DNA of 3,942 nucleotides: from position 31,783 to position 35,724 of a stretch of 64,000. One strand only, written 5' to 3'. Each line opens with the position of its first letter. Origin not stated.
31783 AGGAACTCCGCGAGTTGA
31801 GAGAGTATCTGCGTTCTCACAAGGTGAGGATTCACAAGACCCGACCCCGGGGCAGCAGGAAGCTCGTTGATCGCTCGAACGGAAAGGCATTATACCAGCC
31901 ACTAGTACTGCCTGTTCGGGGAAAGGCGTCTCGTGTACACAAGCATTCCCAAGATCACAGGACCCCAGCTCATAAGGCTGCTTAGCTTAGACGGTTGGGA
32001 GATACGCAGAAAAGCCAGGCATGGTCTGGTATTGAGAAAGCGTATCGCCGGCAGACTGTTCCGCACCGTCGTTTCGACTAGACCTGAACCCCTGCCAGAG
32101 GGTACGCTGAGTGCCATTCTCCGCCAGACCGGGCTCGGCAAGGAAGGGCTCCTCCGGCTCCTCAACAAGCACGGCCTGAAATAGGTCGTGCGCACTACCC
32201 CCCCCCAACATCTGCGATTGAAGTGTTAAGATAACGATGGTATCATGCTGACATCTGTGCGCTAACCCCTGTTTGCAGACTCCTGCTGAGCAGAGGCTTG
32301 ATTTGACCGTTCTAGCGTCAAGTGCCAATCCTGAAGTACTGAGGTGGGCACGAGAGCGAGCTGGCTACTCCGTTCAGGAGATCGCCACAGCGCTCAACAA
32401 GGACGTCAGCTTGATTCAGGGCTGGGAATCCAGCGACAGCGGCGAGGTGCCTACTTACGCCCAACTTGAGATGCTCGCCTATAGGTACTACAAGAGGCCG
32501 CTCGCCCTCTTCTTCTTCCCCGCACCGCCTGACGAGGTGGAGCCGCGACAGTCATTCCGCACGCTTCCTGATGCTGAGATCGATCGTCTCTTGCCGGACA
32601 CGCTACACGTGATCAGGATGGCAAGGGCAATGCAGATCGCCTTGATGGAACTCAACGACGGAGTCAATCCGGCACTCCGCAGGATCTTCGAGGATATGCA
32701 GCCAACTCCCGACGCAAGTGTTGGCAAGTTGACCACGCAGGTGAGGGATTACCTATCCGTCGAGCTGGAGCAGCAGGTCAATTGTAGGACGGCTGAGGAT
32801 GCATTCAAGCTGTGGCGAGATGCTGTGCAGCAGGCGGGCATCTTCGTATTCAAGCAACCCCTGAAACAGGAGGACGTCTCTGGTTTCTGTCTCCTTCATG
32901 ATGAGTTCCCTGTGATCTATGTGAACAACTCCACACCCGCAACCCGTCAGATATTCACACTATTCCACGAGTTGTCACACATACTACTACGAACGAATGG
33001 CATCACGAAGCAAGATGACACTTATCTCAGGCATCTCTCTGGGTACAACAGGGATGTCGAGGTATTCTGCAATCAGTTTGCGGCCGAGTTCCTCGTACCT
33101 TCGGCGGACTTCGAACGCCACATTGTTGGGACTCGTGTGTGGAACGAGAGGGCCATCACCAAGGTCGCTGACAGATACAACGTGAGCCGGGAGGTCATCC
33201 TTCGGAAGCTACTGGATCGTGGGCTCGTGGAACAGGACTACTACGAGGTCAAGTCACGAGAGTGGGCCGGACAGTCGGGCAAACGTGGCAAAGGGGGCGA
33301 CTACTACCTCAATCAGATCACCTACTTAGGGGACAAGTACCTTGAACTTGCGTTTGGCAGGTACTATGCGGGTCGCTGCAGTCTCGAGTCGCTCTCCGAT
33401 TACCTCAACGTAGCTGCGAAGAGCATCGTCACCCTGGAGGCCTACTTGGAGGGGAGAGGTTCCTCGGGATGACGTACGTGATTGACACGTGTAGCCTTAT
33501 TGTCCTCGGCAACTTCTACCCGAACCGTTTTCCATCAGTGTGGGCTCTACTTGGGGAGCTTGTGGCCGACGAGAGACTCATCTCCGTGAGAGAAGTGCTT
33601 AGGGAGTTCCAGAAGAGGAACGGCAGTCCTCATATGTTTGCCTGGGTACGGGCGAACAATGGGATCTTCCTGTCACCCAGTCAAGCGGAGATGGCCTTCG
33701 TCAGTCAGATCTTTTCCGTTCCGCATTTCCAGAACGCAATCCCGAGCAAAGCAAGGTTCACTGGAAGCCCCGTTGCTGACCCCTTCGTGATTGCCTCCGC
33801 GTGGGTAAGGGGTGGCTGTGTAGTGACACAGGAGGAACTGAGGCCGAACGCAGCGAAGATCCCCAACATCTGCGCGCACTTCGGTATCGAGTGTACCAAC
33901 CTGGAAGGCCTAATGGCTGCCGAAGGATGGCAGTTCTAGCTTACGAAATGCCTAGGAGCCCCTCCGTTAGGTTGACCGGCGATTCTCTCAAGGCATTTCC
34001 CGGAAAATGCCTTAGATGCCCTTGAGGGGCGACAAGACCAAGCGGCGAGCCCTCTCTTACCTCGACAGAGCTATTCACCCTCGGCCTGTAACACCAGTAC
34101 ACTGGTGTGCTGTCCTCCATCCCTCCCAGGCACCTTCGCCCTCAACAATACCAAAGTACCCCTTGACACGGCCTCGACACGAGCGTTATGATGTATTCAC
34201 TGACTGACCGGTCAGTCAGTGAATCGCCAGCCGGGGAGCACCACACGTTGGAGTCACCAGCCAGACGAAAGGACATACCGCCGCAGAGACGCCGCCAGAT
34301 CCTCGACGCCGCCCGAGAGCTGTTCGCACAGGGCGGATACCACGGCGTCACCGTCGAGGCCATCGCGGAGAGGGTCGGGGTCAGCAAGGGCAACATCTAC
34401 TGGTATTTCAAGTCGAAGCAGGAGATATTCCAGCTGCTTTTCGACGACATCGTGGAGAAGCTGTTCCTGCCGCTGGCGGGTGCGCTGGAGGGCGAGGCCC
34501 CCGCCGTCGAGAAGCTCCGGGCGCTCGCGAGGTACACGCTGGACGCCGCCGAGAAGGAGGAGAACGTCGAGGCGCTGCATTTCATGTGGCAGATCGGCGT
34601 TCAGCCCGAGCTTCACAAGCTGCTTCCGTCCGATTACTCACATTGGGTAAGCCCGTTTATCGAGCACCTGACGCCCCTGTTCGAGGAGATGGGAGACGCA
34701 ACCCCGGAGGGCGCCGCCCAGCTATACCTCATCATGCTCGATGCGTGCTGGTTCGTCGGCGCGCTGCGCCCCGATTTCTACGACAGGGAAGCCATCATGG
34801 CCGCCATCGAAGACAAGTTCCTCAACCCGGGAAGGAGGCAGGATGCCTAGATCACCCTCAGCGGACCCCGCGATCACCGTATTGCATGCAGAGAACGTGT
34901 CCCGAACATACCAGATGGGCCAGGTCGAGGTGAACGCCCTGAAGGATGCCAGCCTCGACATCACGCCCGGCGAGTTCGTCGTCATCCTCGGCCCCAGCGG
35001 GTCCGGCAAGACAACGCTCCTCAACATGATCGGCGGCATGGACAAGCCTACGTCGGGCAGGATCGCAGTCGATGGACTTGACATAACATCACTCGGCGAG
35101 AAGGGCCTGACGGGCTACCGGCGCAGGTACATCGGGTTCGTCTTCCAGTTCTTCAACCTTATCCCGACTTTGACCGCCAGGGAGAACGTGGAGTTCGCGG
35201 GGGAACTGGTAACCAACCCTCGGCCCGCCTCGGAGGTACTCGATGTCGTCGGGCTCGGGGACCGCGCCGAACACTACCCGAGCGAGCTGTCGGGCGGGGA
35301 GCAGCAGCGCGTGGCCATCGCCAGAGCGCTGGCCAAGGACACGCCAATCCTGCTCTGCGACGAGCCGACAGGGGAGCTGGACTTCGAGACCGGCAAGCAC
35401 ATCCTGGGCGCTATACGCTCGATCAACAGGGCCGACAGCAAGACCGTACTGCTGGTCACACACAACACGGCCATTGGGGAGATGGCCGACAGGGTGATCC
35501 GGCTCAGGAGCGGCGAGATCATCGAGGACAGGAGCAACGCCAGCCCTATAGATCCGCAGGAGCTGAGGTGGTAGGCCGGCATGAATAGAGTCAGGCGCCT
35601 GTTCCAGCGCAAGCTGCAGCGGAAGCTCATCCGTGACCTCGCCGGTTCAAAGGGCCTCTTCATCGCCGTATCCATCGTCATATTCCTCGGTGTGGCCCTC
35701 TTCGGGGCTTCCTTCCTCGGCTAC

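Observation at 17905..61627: Dispersed family of 8-bp-phased intergenic repeats (unit about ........; core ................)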

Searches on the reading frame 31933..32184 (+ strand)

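Call 46: search_protein_families(library=pfam, proteins=[window:31933-32184:+], max_evalue=0.001)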
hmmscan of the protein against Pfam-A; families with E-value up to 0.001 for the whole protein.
window:31933-32184:+ (83 aa): 1 family
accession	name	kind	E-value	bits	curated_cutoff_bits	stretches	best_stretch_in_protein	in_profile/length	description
PF07927.17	HicA_toxin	-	8.1e-06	26.3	27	1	12-68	3-58/58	HicA toxin of bacterial toxin-antitoxin,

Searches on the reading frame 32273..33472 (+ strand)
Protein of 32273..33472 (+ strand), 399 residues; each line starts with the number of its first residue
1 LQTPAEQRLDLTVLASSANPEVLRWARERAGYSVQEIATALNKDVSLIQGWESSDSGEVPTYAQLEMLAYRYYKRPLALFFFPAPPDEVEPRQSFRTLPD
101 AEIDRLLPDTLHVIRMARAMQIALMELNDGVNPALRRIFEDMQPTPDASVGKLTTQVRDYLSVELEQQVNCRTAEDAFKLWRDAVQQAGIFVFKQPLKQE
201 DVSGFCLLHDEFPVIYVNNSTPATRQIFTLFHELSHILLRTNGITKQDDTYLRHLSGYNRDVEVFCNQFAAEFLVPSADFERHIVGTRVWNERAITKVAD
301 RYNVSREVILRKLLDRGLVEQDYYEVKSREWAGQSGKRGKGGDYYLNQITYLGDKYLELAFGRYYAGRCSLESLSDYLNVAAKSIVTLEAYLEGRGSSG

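Call 46: search_protein_families(library=pfam, proteins=[window:32273-33472:+], max_evalue=0.001)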
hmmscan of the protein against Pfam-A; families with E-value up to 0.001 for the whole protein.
window:32273-33472:+ (399 aa): 4 families
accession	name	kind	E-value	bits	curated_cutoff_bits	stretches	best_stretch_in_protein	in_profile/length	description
PF06114.19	Peptidase_M78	-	1.6e-23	83.3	22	1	186-313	2-122/123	IrrE N-terminal-like domain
PF13560.12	HTH_31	-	0.00025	21.7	27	0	22-69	5-51/64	Helix-turn-helix domain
PF13413.12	HTH_25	-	0.00067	19.9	24.6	0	23-62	2-41/62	Helix-turn-helix domain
PF01381.28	HTH_3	-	0.00079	19.8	23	0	23-54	1-32/55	Helix-turn-helix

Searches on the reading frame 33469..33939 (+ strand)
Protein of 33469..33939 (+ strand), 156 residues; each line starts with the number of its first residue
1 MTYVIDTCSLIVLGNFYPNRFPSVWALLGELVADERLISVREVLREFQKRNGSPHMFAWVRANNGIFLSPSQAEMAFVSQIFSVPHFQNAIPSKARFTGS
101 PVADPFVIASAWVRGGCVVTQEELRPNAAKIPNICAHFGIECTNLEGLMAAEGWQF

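Call 46: search_protein_families(library=pfam, proteins=[window:33469-33939:+], max_evalue=0.001)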
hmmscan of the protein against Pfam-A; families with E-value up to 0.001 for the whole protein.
window:33469-33939:+ (156 aa): 1 family
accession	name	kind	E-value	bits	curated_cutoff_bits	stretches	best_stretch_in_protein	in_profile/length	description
PF14367.12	DUF4411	-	7.4e-28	97.8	23.5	1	3-156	1-159/159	Domain of unknown function (DUF4411)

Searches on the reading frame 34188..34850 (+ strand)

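Call 47: search_protein_families(library=pfam, proteins=[window:34188-34850:+], max_evalue=0.001)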
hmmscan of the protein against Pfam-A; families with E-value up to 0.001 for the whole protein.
window:34188-34850:+ (220 aa): 1 family
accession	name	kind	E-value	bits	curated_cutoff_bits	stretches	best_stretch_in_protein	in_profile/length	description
PF00440.29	TetR_N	-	4.4e-22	78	24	1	38-82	1-45/47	Bacterial regulatory proteins, tetR family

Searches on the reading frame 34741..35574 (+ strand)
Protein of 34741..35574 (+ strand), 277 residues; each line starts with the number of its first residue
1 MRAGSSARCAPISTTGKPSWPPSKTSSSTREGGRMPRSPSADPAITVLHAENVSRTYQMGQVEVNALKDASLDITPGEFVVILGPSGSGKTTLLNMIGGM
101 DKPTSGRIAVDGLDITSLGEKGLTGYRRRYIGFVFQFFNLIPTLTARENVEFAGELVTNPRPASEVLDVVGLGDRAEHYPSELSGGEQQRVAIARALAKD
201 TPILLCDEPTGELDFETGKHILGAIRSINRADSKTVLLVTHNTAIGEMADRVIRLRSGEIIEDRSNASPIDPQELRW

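Call 47: search_protein_families(library=pfam, proteins=[window:34741-35574:+], max_evalue=0.001)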
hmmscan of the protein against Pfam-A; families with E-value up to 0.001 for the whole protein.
window:34741-35574:+ (277 aa): 4 families
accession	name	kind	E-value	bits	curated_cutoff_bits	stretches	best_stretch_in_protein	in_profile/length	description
PF00005.33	ABC_tran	-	1.4e-35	123.3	25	1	67-210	1-136/137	ABC transporter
PF02463.25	SMC_N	-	2.6e-07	30.7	40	0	175-257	129-213/220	RecF/RecN/SMC N terminal domain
PF13304.12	AAA_21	-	6.6e-06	26.8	27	0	79-99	1-21/304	AAA domain, putative AbiEii toxin, Type IV TA system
PF20720.3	nSTAND3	-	0.00015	21.9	27.2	0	63-97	3-37/155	Novel STAND NTPase 3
